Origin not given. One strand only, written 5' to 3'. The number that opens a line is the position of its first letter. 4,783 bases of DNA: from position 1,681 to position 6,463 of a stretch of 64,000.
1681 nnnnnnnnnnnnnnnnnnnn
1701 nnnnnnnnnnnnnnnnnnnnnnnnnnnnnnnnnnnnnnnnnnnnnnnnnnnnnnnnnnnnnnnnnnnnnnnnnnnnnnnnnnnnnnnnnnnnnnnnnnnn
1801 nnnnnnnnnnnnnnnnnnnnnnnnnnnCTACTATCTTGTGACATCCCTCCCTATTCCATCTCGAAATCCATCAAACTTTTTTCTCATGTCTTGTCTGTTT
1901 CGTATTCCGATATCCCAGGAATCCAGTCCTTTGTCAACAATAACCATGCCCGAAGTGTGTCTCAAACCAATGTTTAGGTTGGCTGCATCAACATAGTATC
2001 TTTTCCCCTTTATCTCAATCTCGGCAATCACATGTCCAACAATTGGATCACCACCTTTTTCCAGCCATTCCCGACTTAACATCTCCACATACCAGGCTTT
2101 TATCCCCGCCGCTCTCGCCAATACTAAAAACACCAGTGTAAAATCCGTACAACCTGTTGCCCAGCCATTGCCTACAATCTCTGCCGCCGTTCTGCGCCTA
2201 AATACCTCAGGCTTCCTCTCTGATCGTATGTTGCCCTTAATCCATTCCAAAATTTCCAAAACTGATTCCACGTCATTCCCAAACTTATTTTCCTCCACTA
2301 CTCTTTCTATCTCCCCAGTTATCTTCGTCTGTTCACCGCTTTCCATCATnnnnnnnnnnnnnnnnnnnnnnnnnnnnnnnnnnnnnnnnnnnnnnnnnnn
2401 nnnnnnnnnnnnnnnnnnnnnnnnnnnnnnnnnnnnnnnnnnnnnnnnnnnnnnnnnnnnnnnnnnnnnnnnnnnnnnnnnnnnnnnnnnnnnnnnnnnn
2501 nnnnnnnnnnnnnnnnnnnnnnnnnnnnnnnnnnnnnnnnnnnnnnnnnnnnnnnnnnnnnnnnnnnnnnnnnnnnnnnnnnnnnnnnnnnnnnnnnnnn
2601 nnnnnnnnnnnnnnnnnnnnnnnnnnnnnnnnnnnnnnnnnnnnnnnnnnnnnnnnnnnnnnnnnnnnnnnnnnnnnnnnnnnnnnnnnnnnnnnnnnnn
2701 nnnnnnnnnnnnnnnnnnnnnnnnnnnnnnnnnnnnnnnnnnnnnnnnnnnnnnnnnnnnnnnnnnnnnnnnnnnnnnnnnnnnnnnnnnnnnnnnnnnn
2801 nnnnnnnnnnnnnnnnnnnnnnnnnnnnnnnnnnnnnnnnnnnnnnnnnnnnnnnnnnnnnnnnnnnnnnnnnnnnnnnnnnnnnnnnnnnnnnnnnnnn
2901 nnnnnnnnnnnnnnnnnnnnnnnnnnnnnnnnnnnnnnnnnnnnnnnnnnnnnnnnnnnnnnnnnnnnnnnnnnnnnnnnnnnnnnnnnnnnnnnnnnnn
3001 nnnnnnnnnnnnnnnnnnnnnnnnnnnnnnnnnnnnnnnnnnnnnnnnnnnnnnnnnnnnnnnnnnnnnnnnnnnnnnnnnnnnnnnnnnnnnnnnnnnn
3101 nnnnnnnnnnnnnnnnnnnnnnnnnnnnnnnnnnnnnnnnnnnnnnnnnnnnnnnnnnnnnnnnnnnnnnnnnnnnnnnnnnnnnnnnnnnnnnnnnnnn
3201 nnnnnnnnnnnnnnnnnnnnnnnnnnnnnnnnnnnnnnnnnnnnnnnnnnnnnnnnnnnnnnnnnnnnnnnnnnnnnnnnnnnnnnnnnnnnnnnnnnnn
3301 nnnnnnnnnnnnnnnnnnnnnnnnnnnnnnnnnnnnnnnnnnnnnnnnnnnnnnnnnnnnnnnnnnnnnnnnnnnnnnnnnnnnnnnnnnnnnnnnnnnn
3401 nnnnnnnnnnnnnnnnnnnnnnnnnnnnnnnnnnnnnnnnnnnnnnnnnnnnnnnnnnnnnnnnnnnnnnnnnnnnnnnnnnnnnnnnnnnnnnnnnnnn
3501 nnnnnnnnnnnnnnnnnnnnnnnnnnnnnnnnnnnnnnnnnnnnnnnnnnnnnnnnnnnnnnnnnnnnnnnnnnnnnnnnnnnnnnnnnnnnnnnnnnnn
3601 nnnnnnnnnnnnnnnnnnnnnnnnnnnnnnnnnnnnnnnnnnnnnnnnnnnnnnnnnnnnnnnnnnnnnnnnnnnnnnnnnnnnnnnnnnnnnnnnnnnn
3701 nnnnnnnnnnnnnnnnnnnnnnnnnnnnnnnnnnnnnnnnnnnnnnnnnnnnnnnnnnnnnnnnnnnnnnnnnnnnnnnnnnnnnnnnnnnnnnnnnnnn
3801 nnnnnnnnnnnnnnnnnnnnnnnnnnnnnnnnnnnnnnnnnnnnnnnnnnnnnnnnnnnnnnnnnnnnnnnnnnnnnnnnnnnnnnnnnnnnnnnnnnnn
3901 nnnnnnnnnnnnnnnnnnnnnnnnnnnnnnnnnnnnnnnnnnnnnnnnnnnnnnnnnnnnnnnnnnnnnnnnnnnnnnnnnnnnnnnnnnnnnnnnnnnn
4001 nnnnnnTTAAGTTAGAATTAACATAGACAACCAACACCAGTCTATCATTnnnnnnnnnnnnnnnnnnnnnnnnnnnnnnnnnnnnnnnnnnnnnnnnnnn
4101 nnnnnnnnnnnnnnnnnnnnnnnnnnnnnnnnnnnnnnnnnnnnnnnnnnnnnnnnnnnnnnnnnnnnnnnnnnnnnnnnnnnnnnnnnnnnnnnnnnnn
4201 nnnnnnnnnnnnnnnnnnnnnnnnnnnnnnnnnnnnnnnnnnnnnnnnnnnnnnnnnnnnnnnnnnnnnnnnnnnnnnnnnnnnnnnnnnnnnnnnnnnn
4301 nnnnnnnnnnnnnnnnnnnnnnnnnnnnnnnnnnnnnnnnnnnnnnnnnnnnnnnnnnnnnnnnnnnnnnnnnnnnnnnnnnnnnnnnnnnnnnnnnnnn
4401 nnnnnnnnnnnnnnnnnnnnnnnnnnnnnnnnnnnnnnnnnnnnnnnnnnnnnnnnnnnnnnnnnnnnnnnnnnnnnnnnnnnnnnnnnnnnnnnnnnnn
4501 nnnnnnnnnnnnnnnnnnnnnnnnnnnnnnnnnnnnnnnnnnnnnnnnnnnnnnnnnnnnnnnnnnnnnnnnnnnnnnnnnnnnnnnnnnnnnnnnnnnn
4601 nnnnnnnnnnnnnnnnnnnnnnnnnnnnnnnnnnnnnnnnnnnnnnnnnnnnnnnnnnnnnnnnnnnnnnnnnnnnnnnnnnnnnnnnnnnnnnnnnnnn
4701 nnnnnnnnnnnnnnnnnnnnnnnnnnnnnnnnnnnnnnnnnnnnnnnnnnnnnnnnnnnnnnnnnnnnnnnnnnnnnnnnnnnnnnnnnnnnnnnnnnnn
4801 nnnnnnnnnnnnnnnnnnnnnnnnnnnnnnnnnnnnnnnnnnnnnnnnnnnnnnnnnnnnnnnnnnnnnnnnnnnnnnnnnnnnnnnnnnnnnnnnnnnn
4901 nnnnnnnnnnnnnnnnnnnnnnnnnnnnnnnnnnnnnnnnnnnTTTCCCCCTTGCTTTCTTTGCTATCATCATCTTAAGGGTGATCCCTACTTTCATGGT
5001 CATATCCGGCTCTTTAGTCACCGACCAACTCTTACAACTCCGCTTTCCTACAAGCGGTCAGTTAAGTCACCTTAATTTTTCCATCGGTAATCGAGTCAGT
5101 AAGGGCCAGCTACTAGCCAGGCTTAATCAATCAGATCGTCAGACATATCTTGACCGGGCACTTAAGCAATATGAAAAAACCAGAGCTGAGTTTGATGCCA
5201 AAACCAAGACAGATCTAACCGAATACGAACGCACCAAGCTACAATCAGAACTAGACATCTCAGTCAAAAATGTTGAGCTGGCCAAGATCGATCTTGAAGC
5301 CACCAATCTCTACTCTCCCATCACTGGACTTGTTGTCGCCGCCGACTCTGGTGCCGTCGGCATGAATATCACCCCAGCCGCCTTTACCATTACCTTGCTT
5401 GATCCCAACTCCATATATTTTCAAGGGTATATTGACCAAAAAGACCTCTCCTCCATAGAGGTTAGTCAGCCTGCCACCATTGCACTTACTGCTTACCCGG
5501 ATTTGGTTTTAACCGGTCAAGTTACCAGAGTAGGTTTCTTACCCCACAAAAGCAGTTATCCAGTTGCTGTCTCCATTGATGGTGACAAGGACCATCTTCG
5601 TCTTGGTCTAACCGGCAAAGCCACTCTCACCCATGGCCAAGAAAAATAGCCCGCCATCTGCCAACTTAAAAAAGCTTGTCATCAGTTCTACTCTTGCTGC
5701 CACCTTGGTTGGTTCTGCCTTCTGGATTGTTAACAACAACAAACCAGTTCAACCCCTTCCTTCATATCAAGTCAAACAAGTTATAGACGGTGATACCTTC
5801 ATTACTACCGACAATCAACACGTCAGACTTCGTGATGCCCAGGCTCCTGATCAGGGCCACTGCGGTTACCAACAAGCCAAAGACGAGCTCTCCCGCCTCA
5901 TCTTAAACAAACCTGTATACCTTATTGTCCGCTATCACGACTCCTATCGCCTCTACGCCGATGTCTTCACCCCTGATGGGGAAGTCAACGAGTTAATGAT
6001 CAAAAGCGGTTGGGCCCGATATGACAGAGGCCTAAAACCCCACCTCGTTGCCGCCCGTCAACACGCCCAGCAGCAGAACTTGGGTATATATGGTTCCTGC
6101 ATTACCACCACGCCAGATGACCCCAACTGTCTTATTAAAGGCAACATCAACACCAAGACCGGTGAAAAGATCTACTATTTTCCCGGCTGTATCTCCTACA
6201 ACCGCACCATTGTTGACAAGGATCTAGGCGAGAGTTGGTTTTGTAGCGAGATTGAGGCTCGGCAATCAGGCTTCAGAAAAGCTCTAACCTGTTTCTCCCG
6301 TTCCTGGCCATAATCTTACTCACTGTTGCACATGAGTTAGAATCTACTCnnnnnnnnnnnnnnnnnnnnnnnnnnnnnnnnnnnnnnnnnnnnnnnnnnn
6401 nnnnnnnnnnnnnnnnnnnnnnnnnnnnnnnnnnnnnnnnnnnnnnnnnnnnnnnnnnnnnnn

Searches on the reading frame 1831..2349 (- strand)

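Call 87: search_protein_families(library=pfam, proteins=[window:1831-2349:-], max_evalue=0.0001)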
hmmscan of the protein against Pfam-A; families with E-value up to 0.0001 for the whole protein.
window:1831-2349:- (172 aa): 1 family
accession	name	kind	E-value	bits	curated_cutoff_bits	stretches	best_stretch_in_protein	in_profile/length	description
PF01841.26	Transglut_core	-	5.4e-08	33.5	23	1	25-119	13-104/108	Transglutaminase-like superfamily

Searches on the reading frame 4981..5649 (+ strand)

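Call 87: search_protein_families(library=pfam, proteins=[window:4981-5649:+], max_evalue=0.0001)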
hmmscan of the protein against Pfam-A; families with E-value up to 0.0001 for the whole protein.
window:4981-5649:+ (222 aa): 2 families
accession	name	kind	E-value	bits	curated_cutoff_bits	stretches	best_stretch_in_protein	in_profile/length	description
PF16576.10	HlyD_D23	-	1.1e-12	48.2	30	1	19-184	21-184/214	Barrel-sandwich domain of CusB or HlyD membrane-fusion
PF13437.12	HlyD_3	-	7.9e-12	46.3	22.2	1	110-209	2-106/106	HlyD family secretion protein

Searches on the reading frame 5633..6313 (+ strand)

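Call 87: search_protein_families(library=pfam, proteins=[window:5633-6313:+], max_evalue=0.0001)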
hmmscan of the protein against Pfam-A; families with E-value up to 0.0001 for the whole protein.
window:5633-6313:+ (226 aa): 1 family
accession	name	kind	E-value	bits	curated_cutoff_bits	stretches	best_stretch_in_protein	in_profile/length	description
PF00565.23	SNase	-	6e-06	27.1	21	1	64-152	2-104/107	Staphylococcal nuclease homologue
